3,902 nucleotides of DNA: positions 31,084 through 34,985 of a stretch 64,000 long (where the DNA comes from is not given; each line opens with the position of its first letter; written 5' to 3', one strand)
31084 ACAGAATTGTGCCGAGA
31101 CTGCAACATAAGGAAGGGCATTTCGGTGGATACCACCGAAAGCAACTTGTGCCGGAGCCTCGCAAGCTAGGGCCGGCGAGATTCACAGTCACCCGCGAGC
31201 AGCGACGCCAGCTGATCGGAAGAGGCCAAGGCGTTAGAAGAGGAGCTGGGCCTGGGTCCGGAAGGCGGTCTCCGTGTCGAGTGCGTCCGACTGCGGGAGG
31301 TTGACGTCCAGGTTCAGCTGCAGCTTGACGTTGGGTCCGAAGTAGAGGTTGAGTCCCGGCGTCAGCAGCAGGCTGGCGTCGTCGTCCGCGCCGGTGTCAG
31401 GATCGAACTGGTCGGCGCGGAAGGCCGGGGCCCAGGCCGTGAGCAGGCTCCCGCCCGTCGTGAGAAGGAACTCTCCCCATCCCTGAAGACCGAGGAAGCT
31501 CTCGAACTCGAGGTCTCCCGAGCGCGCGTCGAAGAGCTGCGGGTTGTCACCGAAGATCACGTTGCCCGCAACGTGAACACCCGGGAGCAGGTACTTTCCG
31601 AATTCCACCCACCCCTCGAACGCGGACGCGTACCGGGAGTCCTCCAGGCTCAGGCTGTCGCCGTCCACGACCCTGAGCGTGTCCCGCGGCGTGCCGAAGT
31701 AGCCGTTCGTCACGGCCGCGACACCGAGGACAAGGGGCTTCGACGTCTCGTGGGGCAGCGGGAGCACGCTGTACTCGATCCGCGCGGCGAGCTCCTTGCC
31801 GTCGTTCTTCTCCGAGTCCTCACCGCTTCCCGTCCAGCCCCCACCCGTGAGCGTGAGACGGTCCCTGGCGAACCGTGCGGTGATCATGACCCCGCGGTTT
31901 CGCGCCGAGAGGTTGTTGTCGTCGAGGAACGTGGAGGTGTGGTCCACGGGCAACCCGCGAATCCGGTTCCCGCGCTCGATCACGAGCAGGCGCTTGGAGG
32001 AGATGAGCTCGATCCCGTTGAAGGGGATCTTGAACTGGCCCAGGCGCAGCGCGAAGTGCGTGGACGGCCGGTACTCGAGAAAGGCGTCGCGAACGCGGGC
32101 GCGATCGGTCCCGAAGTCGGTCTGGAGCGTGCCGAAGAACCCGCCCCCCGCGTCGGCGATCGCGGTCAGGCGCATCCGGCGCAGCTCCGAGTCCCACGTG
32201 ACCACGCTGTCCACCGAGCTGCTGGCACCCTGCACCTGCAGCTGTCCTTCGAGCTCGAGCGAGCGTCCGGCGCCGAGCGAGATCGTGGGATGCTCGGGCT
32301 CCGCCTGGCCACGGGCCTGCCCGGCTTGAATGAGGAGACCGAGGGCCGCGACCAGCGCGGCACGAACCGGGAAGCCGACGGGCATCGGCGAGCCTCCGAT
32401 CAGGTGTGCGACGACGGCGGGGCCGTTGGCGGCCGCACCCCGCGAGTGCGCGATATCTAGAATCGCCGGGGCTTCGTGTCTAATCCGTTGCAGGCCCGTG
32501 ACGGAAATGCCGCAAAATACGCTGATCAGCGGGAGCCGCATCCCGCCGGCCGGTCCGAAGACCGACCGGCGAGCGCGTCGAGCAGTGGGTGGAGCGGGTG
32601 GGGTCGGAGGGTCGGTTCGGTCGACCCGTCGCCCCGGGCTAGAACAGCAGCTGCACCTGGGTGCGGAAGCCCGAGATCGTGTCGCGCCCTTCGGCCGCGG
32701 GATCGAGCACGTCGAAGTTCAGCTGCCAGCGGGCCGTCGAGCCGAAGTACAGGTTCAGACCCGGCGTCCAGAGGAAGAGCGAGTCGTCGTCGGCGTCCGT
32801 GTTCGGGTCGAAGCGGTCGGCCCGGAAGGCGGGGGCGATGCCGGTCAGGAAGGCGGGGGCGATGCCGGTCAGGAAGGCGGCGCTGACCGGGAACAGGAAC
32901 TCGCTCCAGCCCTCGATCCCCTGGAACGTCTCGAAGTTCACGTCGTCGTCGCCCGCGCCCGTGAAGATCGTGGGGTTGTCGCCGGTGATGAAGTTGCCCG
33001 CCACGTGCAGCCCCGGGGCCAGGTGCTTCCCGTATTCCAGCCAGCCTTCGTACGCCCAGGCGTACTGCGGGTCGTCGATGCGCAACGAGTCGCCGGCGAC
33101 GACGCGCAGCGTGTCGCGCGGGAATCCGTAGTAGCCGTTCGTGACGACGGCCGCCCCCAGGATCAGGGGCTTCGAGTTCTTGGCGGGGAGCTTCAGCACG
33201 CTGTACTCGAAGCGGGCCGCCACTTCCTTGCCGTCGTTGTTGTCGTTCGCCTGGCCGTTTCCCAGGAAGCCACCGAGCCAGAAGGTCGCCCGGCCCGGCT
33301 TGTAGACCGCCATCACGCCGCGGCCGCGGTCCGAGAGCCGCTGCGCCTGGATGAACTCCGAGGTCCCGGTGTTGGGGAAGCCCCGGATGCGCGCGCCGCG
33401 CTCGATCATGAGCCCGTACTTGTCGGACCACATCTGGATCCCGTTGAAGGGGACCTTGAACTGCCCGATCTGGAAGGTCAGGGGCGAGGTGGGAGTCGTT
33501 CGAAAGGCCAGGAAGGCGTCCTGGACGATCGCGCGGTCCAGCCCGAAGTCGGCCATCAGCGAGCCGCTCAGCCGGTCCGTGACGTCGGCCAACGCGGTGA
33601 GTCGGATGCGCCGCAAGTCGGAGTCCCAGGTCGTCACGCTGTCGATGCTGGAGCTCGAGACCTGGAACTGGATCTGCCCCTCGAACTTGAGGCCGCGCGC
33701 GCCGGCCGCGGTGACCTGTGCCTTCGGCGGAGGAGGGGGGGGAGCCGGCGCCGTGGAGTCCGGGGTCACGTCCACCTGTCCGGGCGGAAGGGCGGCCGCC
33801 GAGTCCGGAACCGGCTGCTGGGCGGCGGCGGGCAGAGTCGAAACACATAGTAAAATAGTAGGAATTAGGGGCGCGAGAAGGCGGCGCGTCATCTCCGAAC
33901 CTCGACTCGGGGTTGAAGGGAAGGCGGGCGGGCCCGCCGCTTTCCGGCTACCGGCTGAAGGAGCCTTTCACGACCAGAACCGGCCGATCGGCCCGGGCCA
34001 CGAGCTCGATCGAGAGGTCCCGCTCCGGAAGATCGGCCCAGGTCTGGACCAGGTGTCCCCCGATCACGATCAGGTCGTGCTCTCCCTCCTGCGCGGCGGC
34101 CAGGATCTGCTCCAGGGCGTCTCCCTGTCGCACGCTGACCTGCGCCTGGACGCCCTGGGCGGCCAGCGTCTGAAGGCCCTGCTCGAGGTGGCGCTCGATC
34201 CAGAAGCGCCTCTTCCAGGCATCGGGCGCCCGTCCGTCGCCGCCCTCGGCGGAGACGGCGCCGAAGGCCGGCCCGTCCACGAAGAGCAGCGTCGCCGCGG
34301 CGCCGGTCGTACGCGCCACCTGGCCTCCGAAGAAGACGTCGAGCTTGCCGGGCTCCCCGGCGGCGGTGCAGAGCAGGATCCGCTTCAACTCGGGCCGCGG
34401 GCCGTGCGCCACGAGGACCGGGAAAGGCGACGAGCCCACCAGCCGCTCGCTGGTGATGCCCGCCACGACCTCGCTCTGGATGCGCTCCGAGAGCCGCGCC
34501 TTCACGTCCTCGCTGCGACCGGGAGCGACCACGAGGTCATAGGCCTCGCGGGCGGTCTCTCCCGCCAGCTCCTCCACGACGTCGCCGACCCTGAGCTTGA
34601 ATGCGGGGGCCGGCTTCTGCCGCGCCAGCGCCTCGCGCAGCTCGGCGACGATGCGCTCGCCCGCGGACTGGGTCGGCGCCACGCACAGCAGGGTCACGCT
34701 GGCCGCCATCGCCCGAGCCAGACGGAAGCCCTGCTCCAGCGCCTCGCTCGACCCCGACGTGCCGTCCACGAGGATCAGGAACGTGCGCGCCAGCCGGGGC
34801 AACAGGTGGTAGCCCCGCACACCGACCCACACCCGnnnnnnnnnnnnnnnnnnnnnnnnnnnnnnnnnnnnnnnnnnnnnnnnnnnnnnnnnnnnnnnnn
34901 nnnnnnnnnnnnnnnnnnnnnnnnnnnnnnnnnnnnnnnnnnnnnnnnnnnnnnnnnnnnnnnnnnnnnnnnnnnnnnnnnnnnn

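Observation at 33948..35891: Sulfate-transporter ATPase fused to tandem universal-stress-protein domains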

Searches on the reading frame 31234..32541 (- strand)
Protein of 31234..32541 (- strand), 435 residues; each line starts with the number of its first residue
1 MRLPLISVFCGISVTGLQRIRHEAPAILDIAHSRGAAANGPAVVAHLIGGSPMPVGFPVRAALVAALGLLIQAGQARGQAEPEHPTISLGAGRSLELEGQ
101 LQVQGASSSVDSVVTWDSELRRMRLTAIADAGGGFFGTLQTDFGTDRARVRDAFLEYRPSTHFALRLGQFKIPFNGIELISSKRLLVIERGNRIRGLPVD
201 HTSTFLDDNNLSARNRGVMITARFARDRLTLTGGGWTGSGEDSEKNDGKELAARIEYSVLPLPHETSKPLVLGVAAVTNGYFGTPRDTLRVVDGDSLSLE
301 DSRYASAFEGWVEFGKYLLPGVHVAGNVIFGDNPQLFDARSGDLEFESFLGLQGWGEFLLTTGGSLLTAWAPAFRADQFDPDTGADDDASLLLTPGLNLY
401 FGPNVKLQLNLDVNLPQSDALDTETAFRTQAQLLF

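Call 10: search_protein_families(library=pfam, proteins=[window:31234-32541:-], max_evalue=0.001)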
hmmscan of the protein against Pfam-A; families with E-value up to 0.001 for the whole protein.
window:31234-32541:- (435 aa): 1 family
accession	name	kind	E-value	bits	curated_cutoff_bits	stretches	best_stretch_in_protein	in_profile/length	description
PF07396.17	Porin_O_P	-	2.2e-16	60.5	20.9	1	113-281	22-184/370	Phosphate-selective porin O and P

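Call 20: search_protein_families(library=ncbifam, proteins=[window:31234-32541:-], max_evalue=1e-10)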
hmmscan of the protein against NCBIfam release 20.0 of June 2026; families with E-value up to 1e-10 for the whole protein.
window:31234-32541:- (435 aa): 0 families

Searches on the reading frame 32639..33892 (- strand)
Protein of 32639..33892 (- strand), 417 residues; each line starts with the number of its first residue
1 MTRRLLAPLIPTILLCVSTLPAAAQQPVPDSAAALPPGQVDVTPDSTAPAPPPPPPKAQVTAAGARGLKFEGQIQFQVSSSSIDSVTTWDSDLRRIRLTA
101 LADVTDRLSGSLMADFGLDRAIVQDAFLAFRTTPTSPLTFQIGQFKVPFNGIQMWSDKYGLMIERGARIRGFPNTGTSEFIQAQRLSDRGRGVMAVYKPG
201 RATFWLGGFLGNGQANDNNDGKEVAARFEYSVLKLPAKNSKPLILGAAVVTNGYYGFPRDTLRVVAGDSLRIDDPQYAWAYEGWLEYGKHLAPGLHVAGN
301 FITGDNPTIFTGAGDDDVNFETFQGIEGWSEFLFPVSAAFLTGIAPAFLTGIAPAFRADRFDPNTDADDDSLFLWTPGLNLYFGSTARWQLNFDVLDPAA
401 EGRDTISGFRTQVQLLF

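Call 10: search_protein_families(library=pfam, proteins=[window:32639-33892:-], max_evalue=0.001)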
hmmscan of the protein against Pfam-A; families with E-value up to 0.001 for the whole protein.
window:32639-33892:- (417 aa): 1 family
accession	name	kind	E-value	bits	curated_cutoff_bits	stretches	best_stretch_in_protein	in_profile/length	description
PF07396.17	Porin_O_P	-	9.8e-12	45.2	20.9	1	73-253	8-183/370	Phosphate-selective porin O and P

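Call 20: search_protein_families(library=ncbifam, proteins=[window:32639-33892:-], max_evalue=1e-10)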
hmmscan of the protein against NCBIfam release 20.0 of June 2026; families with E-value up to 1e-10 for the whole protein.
window:32639-33892:- (417 aa): 0 families

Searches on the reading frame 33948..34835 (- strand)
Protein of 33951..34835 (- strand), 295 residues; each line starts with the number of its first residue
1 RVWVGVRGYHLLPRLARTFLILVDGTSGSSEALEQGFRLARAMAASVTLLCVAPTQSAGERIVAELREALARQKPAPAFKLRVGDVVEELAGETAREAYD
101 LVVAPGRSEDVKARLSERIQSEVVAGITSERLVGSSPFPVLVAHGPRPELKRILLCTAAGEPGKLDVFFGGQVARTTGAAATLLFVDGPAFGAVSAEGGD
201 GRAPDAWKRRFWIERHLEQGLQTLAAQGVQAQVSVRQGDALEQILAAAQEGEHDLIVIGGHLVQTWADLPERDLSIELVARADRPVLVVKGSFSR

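Call 12: search_solved_structures(query=window:33951-34835:-, max_evalue=1, show_alignments=3)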
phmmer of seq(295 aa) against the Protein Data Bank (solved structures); distinct sequences matched with E-value up to 1: 3.
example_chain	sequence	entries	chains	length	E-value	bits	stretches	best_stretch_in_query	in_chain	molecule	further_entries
3hgm_A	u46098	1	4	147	0.021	17.6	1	19-77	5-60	Universal Stress Protein TeaD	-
6n0x_A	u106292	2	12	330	0.39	13.5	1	39-147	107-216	Diphosphomevalonate decarboxylase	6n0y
6n0z_A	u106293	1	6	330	0.63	12.8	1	39-147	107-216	Diphosphomevalonate decarboxylase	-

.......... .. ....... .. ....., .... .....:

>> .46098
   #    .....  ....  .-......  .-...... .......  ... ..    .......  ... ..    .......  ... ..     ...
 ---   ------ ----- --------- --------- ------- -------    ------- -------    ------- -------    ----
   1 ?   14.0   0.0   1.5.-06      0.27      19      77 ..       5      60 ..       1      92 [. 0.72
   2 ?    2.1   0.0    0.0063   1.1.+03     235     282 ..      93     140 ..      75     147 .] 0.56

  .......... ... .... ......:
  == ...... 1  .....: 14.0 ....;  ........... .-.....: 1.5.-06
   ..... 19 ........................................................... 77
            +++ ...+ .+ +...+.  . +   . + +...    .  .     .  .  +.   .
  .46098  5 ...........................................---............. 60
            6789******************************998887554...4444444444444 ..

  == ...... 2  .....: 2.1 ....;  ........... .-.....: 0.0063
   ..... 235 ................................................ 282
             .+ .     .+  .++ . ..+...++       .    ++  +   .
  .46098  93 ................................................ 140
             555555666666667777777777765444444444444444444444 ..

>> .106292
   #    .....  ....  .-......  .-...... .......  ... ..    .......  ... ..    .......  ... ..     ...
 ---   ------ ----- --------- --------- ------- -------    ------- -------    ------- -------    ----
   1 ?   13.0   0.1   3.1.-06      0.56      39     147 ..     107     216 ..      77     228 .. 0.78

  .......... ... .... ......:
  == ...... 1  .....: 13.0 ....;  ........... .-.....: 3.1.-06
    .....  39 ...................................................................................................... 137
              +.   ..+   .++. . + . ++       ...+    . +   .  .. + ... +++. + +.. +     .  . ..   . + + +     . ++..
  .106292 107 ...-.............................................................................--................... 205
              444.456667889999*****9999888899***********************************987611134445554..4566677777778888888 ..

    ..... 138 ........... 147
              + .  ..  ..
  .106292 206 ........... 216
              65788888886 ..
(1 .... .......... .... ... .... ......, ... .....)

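Call 33: find_related_loci(query=A2, collection=genome_contigs, flank=7000)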
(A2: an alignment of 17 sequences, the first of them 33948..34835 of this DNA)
Query A2 (295 aa) in genome_contigs; peptide patterns used: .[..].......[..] (x = any residue, [..] = any of these).
179 stretches matched a pattern; 139 encode a relative of the query (tblastn E <= 1e-3); the best 80 are kept; 80 distinct loci.
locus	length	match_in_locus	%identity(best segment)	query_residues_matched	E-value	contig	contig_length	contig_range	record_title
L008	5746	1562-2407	48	2-292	3e-68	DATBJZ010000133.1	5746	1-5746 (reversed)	MAG TPA_asm: Gemmatimonadota bacterium isolate SMAG_U3933 k141_2951030, whole genome shotgun sequence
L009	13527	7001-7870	45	1-295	1e-61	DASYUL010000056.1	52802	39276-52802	MAG TPA_asm: Thermoanaerobaculia bacterium isolate SMAG_U4594 k141_2178968, whole genome shotgun sequence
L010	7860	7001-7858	46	1-289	6e-57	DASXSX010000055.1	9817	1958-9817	MAG TPA_asm: Thermoanaerobaculia bacterium isolate SMAG_U4677 k141_466823, whole genome shotgun sequence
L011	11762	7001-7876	44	1-295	6e-56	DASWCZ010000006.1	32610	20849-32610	MAG TPA_asm: Thermoanaerobaculia bacterium isolate SMAG_U2722 k141_73790, whole genome shotgun sequence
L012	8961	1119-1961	39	1-295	1e-55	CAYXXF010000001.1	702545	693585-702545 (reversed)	MAG TPA_asm: uncultured Anaerolineales bacterium isolate SRP173033_co1_212 genome assembly, contig: NODE_3_length_702545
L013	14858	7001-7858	39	1-295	4e-54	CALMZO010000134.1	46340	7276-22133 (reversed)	MAG TPA_asm: uncultured Chloroflexi bacterium isolate SRR6670122_bin.22_CONCOCT_v1.1_MAG genome assembly, contig: ERZ534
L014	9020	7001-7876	43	1-295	7e-53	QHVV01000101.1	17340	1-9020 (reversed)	MAG: Acidobacteria bacterium isolate gp7 AA6 14_1009_16_30cm_scaffold_8842_curated, whole genome shotgun sequence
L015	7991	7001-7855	38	2-295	9e-52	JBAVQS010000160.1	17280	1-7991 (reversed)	MAG: Anaerolineae bacterium isolate MFD03971_ilm_asm_bin21 k127_9368, whole genome shotgun sequence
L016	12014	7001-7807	36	1-295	1e-49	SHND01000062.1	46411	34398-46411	MAG: Chloroflexota bacterium isolate Bin6 c_000000000217, whole genome shotgun sequence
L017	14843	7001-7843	42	2-290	2e-49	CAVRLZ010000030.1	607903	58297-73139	MAG: uncultured Chloroflexia bacterium isolate MFD01275.bin.2.96 genome assembly, contig: contig_6825, whole genome shot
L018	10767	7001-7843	39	2-294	2e-48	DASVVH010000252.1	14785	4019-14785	MAG TPA_asm: Ardenticatenaceae bacterium isolate SMAG_U3338 k141_673051, whole genome shotgun sequence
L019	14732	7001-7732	38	2-294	4e-46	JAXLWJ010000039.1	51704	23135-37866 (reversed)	MAG: Anaerolineae bacterium isolate STL-CHL20 C1.49.fa-39, whole genome shotgun sequence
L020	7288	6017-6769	38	4-289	5e-45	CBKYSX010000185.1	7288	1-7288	MAG TPA_asm: uncultured Ardenticatenales bacterium isolate SRR29175775_binner13_Refined_2 genome assembly, contig: ERZ27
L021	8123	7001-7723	39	2-294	9e-44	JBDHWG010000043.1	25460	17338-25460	MAG: Anaerolineae bacterium isolate AS-MICRO-3CA.356 NODE_8118_length_25460_cov_26.079482, whole genome shotgun sequence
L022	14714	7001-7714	38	2-294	4e-42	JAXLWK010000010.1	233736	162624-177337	MAG: Anaerolineae bacterium isolate STL-CHL21 C2.50.fa-10, whole genome shotgun sequence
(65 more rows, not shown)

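Call 44: predict_structure(alignment_id=A2)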
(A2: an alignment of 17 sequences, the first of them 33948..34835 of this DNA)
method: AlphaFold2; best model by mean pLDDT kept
length: 295 residues; sequences in the alignment: 17
mean_pLDDT: 79.3   pTM: 0.81
mean pLDDT of the five models: 79.3, 77.0, 74.4, 74.2, 73.1
residues with pLDDT >= 90: 136; 70-90: 80; 50-70: 33; < 50: 46
segments of 3 or more residues with pLDDT < 50: 9-11, 111-122, 160-162, 191-203, 262-270, 293-295
pLDDT, mean of each block of 10 residues (from residue 1): 52 70 89 93 94 94 94 93 93 91 82 46 63 87 84 80 75 93 81 42 60 83 91 89 93 90 46 81 90 44
secondary structure, 60 per line:
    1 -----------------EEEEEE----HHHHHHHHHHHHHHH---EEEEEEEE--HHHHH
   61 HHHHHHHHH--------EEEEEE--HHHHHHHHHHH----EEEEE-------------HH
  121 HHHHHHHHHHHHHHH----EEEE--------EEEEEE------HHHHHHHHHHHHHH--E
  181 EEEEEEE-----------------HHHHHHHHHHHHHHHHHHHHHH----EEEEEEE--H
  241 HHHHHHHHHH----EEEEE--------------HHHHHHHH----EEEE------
elements in order: E18-23 H28-42 E46-53 H56-69 E78-83 H86-96 E101-105 H119-135 E140-143 E152-157 H164-177 E180-187 H205-226 E231-237 H240-250 E255-259 H274-281 E286-289

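Call 48: fold_search(model_id=the predicted structure, library=pdb)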
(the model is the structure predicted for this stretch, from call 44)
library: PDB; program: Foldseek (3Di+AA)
matches with E <= 10: 1488; with E <= 0.001: 81
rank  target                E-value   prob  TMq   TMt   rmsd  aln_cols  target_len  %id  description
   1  3mt0                  4.8e-11  1.00  0.63  0.66   5.5       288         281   16  The crystal structure of a functionally unknown protein PA1789 from Pseudomonas aeruginosa PAO1 (released 2010-05-12)
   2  4r2j                  6.7e-11  1.00  0.62  0.64   6.2       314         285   14  Crystal structure of YdaA (Universal Stress Protein E) from Salmonella typhimurium (released 2015-02-04)
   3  3loq_A                8.5e-11  1.00  0.65  0.70   5.6       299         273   16  The crystal structure of a universal stress protein from Archaeoglobus fulgidus DSM 4304 (released 2010-02-16)
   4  3cis_B                1.1e-10  1.00  0.65  0.66   5.5       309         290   14  The Crystal Structure of Rv2623 from Mycobacterium tuberculosis (released 2009-03-17)
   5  7mq5                  1.2e-10  1.00  0.66  0.69   5.1       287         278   17  Crystal Structure of Putative Universal Stress Protein from Pseudomonas aeruginosa UCBPP-PA14 (released 2021-05-19)
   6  3cis_G                1.3e-10  1.00  0.68  0.69   5.2       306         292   15  The Crystal Structure of Rv2623 from Mycobacterium tuberculosis (released 2009-03-17)
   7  3cis_E                1.6e-10  1.00  0.67  0.68   5.2       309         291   14  The Crystal Structure of Rv2623 from Mycobacterium tuberculosis (released 2009-03-17)
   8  3loq_B                2.1e-10  1.00  0.65  0.71   5.1       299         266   16  The crystal structure of a universal stress protein from Archaeoglobus fulgidus DSM 4304 (released 2010-02-16)
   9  3cis_A                3.2e-10  1.00  0.68  0.69   5.2       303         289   14  The Crystal Structure of Rv2623 from Mycobacterium tuberculosis (released 2009-03-17)
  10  3cis_C                3.2e-10  1.00  0.66  0.67   5.1       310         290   14  The Crystal Structure of Rv2623 from Mycobacterium tuberculosis (released 2009-03-17)
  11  3cis_F                3.3e-10  1.00  0.63  0.67   5.7       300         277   14  The Crystal Structure of Rv2623 from Mycobacterium tuberculosis (released 2009-03-17)
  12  3ab8_B                3.5e-10  1.00  0.65  0.73   4.3       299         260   23  Crystal Structure of the Hypothetical Tandem-type Universal Stress Protein TTHA0350 complexed with ATPs. (released 2010-12-15)
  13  3cis_H                3.7e-10  1.00  0.66  0.69   5.6       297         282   15  The Crystal Structure of Rv2623 from Mycobacterium tuberculosis (released 2009-03-17)
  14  3ab7_A                4.0e-10  1.00  0.64  0.76   4.8       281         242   22  Crystal Structure of the Hypothetical Tandem-type Universal Stress Protein TTHA0350 from Thermus thermophilus HB8 (released 2010-12-15)
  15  5cb0_A                4.2e-10  1.00  0.61  0.62   5.7       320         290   14  Crystal structure and functional implications of the tandem-type universal stress protein UspE from Escherichia coli (released 2016-02-10)
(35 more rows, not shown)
